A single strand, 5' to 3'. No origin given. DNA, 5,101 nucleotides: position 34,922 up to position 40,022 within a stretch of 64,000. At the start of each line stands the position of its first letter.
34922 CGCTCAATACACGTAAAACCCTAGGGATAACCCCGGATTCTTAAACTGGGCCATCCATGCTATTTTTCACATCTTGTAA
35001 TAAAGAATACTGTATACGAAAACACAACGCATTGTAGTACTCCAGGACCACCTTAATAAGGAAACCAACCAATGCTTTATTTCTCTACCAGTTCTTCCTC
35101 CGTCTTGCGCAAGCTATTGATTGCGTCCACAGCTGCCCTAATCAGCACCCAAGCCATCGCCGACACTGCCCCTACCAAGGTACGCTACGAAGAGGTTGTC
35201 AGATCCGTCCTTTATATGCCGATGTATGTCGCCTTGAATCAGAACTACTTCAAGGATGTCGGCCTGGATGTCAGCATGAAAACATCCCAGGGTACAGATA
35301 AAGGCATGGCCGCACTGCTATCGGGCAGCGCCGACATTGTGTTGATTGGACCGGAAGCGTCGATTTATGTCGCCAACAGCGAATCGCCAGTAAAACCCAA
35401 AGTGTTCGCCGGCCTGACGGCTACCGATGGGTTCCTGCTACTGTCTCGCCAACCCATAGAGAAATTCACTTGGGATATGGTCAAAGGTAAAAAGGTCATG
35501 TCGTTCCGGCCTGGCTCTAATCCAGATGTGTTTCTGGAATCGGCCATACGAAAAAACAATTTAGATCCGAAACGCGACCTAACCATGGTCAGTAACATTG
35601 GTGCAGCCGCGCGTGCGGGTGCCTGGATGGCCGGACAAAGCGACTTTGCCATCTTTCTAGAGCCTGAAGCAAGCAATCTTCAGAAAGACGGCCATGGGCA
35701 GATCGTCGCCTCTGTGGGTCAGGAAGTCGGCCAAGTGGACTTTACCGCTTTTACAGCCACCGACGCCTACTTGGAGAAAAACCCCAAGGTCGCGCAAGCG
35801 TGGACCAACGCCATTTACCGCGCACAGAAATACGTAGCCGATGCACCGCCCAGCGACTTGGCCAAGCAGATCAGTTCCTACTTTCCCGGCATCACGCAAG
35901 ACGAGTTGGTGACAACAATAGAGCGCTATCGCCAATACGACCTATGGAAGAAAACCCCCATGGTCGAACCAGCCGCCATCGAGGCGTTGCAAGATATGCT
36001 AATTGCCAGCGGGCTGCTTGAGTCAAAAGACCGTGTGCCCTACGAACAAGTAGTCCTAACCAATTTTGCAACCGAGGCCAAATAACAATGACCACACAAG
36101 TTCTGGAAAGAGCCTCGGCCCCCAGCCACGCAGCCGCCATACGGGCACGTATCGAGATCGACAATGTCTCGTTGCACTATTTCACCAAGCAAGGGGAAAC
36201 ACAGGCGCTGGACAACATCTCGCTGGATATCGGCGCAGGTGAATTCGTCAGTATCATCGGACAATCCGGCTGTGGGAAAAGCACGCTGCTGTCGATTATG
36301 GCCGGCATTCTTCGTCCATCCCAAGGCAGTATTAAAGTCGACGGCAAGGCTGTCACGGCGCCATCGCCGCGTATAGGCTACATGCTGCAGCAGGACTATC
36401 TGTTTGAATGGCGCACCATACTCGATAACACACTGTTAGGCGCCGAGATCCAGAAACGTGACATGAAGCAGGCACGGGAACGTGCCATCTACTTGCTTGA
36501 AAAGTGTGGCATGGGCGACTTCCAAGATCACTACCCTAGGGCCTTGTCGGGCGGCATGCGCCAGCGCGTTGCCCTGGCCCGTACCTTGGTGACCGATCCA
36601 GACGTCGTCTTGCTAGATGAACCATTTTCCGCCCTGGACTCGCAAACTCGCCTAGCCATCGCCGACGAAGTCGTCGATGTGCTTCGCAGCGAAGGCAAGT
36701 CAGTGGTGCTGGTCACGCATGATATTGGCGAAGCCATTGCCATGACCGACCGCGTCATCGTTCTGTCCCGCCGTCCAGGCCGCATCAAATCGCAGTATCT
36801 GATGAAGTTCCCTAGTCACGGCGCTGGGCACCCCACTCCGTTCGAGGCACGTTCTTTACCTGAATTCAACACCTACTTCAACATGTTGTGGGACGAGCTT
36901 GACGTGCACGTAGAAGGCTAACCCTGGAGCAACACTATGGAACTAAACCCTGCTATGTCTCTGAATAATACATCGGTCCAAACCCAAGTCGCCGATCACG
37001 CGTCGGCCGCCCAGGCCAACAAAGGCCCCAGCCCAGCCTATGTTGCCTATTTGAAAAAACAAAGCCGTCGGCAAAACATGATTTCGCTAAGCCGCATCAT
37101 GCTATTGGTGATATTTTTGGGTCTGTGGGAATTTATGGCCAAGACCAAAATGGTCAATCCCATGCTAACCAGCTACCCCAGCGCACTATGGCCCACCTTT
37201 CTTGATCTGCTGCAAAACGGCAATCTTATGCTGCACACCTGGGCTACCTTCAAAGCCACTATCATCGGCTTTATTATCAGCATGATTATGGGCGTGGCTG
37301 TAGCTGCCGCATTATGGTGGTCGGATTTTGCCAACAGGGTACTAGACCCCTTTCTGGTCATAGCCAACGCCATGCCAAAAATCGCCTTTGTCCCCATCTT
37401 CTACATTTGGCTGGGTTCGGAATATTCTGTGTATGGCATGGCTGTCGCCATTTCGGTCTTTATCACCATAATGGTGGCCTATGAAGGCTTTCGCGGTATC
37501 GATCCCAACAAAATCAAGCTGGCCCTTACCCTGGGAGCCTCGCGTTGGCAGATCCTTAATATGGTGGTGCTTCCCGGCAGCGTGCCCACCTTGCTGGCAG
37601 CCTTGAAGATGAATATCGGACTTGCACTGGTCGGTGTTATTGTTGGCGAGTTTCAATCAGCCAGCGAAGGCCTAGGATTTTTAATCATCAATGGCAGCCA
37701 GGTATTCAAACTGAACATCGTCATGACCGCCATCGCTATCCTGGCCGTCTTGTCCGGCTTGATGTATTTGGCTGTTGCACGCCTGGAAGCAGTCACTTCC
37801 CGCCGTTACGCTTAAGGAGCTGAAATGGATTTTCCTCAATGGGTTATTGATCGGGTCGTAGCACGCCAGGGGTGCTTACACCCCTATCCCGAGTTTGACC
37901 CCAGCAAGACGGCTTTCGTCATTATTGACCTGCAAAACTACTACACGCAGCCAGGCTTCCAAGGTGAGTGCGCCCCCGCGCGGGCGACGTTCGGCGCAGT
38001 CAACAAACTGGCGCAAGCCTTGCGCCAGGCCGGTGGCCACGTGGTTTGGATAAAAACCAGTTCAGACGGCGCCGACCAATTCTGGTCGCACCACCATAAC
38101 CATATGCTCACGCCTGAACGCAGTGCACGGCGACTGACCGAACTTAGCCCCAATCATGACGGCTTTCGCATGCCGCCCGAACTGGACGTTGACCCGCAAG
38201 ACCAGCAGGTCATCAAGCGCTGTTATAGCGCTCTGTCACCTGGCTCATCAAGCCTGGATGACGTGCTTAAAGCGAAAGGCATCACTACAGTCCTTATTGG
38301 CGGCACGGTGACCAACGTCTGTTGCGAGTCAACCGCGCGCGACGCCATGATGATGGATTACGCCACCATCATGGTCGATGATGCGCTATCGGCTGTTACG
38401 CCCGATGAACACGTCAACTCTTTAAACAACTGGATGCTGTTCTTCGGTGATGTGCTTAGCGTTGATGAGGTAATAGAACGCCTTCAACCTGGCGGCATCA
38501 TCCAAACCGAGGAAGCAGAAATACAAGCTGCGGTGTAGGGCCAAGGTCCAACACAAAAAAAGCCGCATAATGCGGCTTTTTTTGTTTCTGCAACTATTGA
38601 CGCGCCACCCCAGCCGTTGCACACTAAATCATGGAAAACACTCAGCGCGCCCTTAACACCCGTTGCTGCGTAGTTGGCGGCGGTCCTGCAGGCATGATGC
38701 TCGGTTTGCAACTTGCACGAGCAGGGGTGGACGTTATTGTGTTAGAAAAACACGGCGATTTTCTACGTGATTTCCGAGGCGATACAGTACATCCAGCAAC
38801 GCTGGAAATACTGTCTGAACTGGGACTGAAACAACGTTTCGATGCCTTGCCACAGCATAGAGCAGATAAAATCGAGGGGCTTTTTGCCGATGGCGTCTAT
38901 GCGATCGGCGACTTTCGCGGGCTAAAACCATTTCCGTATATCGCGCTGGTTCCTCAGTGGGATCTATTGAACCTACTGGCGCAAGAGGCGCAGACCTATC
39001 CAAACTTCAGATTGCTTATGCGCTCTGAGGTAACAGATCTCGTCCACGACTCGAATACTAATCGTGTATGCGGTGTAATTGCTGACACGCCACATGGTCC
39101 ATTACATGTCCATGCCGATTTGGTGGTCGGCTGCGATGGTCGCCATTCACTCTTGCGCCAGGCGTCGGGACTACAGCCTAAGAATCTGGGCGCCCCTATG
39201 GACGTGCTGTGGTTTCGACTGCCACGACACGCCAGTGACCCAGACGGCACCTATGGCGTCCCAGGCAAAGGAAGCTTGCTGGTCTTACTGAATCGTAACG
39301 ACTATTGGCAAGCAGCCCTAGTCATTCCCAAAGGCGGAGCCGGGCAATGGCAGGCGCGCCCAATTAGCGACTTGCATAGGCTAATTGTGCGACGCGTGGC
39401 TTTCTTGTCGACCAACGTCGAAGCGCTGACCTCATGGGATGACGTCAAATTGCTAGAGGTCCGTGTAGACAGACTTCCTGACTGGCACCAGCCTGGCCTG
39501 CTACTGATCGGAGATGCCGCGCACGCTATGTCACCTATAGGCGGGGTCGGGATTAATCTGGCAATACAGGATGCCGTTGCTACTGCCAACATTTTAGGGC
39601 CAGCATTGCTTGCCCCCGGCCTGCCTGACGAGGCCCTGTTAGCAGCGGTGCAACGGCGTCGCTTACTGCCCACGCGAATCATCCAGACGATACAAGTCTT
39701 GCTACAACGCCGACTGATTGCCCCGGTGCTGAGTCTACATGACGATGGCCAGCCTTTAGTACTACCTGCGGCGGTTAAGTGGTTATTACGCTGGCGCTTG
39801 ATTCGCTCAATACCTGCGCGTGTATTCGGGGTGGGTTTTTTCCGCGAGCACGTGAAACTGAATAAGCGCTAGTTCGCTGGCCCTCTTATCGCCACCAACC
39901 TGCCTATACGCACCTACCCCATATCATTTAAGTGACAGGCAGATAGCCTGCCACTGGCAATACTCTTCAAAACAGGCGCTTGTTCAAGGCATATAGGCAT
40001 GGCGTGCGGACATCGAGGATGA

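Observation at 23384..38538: A ~15-kb multi-operon island built around a di-iron heme-oxygenase-like protein, an orphan [2Fe-2S] electron-transfer chain, amidohydrolases and four transport systems: a candidate undescribed oxidative catabolic system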

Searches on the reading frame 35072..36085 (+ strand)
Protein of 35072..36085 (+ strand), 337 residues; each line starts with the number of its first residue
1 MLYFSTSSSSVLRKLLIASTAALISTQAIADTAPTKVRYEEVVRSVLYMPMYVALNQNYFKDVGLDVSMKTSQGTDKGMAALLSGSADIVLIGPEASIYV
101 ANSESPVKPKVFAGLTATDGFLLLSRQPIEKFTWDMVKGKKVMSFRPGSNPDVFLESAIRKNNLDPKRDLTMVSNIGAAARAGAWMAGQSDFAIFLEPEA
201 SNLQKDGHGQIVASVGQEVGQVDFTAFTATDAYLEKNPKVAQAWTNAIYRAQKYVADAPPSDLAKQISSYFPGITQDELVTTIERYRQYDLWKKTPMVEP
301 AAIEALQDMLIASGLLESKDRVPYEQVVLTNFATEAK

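Call 4: search_protein_families(library=pfam, proteins=[window:35072-36085:+], max_evalue=0.01)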
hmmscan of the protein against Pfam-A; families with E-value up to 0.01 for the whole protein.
window:35072-36085:+ (337 aa): 3 families
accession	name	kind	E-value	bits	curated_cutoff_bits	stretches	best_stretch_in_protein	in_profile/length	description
PF09084.16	NMT1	-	6.5e-17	62.6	20.5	1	49-259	5-213/216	NMT1/THI5 like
PF13379.11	NMT1_2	-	1.4e-14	55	24.7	1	47-258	17-241/252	NMT1-like family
PF12974.12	Phosphonate-bd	-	0.001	19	27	1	53-207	17-174/242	ABC transporter, phosphonate, periplasmic substrate-binding protein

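Call 43: search_solved_structures(query=window:35072-36085:+, max_evalue=0.001)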
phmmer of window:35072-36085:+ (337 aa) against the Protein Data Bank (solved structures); distinct sequences matched with E-value up to 0.001: 3.
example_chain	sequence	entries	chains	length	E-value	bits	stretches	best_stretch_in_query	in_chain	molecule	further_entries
3qsl_A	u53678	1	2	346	2.8e-17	65.9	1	45-268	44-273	Putative exported protein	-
4nmy_A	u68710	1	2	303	5.9e-05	25.4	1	49-276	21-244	ABC-type transport system, extracellular solute-binding protein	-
6ssy_A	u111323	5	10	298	8e-05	25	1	52-257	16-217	Taurine-binding periplasmic protein | Taurine ABC transporter substrate-binding protein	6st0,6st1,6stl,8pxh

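Call 61: search_protein_families(library=ncbifam, proteins=[window:35072-36085:+], max_evalue=0.00001)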
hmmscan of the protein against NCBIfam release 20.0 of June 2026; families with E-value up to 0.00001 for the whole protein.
window:35072-36085:+ (337 aa): 2 families
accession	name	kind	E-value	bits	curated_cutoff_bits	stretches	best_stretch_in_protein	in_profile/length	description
TIGR01728.1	SsuA_fam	subfamily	4.8e-17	62.1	163.5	1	52-319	15-277/290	aliphatic sulfonate ABC transporter substrate-binding protein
TIGR01729.1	taurine_ABC_bnd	equivalog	3.1e-08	33.4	304.25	1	58-257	20-216/300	taurine ABC transporter substrate-binding protein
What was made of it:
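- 35072..37815 (+): NitT/TauT-type ABC importer (NMT1 binding protein, ATPase, permease); accessory uptake module. The binding protein's best NCBIfam hits are SsuA_fam at 62 bits and the taurine binding protein at 33 bits, both below cutoff (call 61).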

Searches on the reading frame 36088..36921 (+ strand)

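Call 4: search_protein_families(library=pfam, proteins=[window:36088-36921:+], max_evalue=0.01)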
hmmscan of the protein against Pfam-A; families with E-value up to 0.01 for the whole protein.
window:36088-36921:+ (277 aa): 7 families
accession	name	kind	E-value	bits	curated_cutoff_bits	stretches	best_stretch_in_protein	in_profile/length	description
PF00005.33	ABC_tran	-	9e-35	120.7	25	1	41-180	1-136/137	ABC transporter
PF13304.12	AAA_21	-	5.4e-08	33.7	27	1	149-213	234-300/304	AAA domain, putative AbiEii toxin, Type IV TA system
PF13555.12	AAA_29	-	0.00062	19.9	27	1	47-79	18-50/61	P-loop containing region of AAA domain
PF13191.12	AAA_16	-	0.00071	20.6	32.6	1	47-160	20-104/167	AAA ATPase domain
PF03193.22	RsgA_GTPase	-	0.0014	18.9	30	1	32-78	88-133/174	RsgA GTPase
PF13481.12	AAA_25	-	0.0064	16.6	27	0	44-69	26-51/195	AAA domain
PF20703.3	nSTAND1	-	0.0076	16.4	27.1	1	39-79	21-59/379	Novel STAND NTPase 1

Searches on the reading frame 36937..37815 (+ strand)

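Call 4: search_protein_families(library=pfam, proteins=[window:36937-37815:+], max_evalue=0.01)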
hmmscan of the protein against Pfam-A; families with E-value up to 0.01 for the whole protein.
window:36937-37815:+ (292 aa): 1 family
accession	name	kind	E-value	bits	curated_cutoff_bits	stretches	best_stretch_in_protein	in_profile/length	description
PF00528.27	BPD_transp_1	-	8.9e-19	68.4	26.4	1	118-284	4-179/184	Binding-protein-dependent transport system inner membrane component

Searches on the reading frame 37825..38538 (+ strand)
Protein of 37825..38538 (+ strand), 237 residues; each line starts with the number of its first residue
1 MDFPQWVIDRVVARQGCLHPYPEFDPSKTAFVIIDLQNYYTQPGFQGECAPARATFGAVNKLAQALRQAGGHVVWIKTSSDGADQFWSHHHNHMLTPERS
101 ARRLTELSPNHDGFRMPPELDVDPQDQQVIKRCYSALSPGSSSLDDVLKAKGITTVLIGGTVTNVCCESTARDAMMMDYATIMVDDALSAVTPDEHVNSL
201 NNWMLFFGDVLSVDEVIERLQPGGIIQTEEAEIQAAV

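Call 4: search_protein_families(library=pfam, proteins=[window:37825-38538:+], max_evalue=0.01)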
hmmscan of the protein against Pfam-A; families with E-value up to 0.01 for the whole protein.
window:37825-38538:+ (237 aa): 1 family
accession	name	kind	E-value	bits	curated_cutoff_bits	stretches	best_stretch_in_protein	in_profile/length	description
PF00857.26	Isochorismatase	-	3.7e-34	118.8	27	1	29-214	1-174/175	Isochorismatase domain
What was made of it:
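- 37825..38538 (+): Isochorismatase-family cysteine hydrolase; accessory 'feeder' enzyme, last gene of the ABC operon. Pfam Isochorismatase 119 bits (call 4).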

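Call 44: search_solved_structures(query=window:37825-38538:+, max_evalue=1e-8)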
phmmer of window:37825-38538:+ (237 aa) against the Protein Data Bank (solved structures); distinct sequences matched with E-value up to 1e-8: 15.
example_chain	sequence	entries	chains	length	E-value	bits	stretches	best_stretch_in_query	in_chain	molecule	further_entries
8bkd_A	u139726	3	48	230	3.8e-16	62.5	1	23-223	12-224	Ureidoacrylate amidohydrolase RutB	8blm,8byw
8bln_A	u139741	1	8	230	1.9e-15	60.2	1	23-223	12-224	Ureidoacrylate amidohydrolase RutB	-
8bll_A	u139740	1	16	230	9.6e-15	57.9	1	23-223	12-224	Ureidoacrylate amidohydrolase RutB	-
3irv_A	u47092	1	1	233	1.2e-14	57.6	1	24-195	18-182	CYSTEINE HYDROLASE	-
3kl2_A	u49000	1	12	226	1.3e-13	54.2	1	22-218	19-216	Putative isochorismatase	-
1j2r_A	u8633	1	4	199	1.5e-13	54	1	24-218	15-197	Hypothetical isochorismatase family protein yecD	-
3hb7_A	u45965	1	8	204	6.3e-11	45.4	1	116-219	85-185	Isochorismatase hydrolase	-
5xo0_A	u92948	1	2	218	7.8e-11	45.1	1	24-220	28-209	Ischorismate lyase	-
5gle_A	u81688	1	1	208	9.5e-11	44.8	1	24-219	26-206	Ischorismate lyase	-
5gle_B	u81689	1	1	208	1.5e-10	44.2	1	24-218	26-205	Ischorismate lyase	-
2fq1_A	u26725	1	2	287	2.1e-10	43.7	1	24-218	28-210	Isochorismatase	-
3hu5_A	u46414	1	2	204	2.6e-10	43.4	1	29-204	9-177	Isochorismatase family protein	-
3eef_A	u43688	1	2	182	1e-09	41.4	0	28-192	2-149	N-carbamoylsarcosine amidase related protein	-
3txy_A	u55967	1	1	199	1.5e-09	40.9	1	108-216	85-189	Isochorismatase family protein family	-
6xix_A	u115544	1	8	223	7.6e-09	38.6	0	143-201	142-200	Cysteine hydrolase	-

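Call 61: search_protein_families(library=ncbifam, proteins=[window:37825-38538:+], max_evalue=0.00001)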
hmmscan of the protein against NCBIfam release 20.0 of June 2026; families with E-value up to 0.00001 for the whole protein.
window:37825-38538:+ (237 aa): 3 families
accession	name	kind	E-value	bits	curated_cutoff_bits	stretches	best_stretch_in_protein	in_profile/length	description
TIGR03614.1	RutB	equivalog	8.1e-22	77.9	377.95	1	23-221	10-220/226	pyrimidine utilization protein B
NF008517.0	PRK11440.1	equivalog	8.2e-21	74.8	195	1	24-218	4-186/188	hydrolase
NF050097.1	BiurAmidohydBiuH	equivalog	1.1e-11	44.6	370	1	23-202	13-200/221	biuret amidohydrolase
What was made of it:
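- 37825..38538 (+): Nearest relatives are RutB ureidoacrylate amidohydrolase and biuret hydrolase, below cutoffs (calls 44, 61).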

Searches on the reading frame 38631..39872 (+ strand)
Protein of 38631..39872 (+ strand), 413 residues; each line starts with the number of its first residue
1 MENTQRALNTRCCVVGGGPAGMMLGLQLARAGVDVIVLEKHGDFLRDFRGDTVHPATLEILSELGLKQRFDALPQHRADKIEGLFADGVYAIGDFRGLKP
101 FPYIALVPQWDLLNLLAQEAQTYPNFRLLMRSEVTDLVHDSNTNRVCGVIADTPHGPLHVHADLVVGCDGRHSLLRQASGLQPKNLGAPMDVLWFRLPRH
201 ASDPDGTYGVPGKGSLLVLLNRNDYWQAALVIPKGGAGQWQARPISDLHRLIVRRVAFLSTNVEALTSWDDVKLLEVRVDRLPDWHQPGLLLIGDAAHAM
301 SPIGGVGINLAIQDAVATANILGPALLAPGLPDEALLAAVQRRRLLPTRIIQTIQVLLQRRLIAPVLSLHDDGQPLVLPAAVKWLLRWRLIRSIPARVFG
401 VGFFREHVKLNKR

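Call 4: search_protein_families(library=pfam, proteins=[window:38631-39872:+], max_evalue=0.01)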
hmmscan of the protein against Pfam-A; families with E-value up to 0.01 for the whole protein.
window:38631-39872:+ (413 aa): 10 families
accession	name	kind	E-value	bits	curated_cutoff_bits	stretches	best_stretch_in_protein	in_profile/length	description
PF01494.25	FAD_binding_3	-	3.4e-52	178.2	22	1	10-347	2-342/349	FAD binding domain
PF00890.30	FAD_binding_2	-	2.2e-08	34.1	20.4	1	14-42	4-32/414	FAD binding domain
PF01266.30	DAO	-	1.7e-06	28.3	27.9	1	12-42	2-32/353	FAD dependent oxidoreductase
PF12831.13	FAD_oxidored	-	7.3e-06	26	27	1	13-177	3-152/416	FAD dependent oxidoreductase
PF07992.20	Pyr_redox_2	-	1.4e-05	25.1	26.1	1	10-72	143-204/291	Pyridine nucleotide-disulphide oxidoreductase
PF03486.20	HI0933_like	-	2.1e-05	24.5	50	1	12-48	3-39/244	HI0933-like protein Rossmann domain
PF13450.12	NAD_binding_8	-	3.7e-05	24.3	21.9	1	14-43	1-30/68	NAD(P)-binding Rossmann-like domain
PF13738.12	Pyr_redox_3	-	0.00049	19.9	30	1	14-41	2-30/305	Pyridine nucleotide-disulphide oxidoreductase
PF00070.33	Pyr_redox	-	0.001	19.9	22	1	13-67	3-56/82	Pyridine nucleotide-disulphide oxidoreductase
PF08491.16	SE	-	0.0039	16.7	20.1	0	286-332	128-171/276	Squalene epoxidase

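Call 45: search_solved_structures(query=window:38631-39872:+, max_evalue=1e-15)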
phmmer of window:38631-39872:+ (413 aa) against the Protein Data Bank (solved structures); distinct sequences matched with E-value up to 1e-15: 5.
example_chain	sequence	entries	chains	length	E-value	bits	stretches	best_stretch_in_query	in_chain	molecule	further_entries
8uiu_A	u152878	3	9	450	7.1e-39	137.1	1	5-366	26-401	Flavin monooxygenase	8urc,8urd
4k5r_A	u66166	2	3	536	8.3e-22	80.9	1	6-322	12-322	Oxygenase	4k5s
3fmw_A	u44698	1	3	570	3.6e-20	75.5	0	6-179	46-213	Oxygenase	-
5vqb_A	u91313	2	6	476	4.5e-16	62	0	13-339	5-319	Rifampin monooxygenase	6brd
4k2x_A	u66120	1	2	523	5.2e-16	61.8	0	13-351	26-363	Polyketide oxygenase/hydroxylase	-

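Call 61: search_protein_families(library=ncbifam, proteins=[window:38631-39872:+], max_evalue=0.00001)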
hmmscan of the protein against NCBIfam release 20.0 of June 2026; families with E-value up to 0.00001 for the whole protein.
window:38631-39872:+ (413 aa): 57 families (the best 25 are shown)
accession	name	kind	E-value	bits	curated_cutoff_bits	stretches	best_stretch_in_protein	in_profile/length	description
NF004834.1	PRK06185.1-3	subfamily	3.6e-166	553.1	500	1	5-410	3-404/420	FAD-dependent oxidoreductase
NF004833.1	PRK06185.1-1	subfamily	3.1e-146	487.2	488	1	9-408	2-397/403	FAD-dependent oxidoreductase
NF004835.0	PRK06185.1-4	equivalog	2.5e-132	441.5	601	1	3-411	4-407/411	FAD-dependent oxidoreductase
NF004780.0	PRK06126.1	subfamily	3.5e-28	98.2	445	2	106-344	123-359/552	hypothetical protein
NF004832.0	PRK06184.1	subfamily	5.1e-27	94.8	476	1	10-317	7-313/506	hypothetical protein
NF004829.0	PRK06183.1-3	subfamily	1.3e-25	90.2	390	1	6-189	5-191/520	bifunctional 3-(3-hydroxy-phenyl)propionate/3-hydroxycinnamic acid hydroxylase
NF006092.0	PRK08244.1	equivalog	4.8e-24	84.9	644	1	9-181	2-167/494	monooxygenase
NF005303.0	PRK06834.1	subfamily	4.1e-23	81.7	625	1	12-322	6-299/488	hypothetical protein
NF033145.1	rif_monoox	equivalog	1.6e-22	80.1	800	1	13-182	4-163/472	rifampin monooxygenase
NF006002.0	PRK08132.1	subfamily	3.9e-22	78.4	416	1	5-182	21-196/552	FAD-dependent oxidoreductase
TIGR01988.1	Ubi-OHases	subfamily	1.2e-21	77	224.65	2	14-184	4-176/387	ubiquinone biosynthesis hydroxylase, UbiH/UbiF/VisC/COQ6 family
NF006091.0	PRK08243.1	subfamily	8.8e-21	74.1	351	1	9-178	2-168/393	4-hydroxybenzoate 3-monooxygenase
NF005612.0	PRK07364.1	equivalog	2e-20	72.7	487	1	4-360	13-367/415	FAD-dependent hydroxylase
NF005691.0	PRK07494.1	equivalog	3.3e-20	72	459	0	107-185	109-180/404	UbiH/UbiF family hydroxylase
NF005720.0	PRK07538.1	subfamily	1.6e-18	66.8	400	2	280-351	291-358/418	hypothetical protein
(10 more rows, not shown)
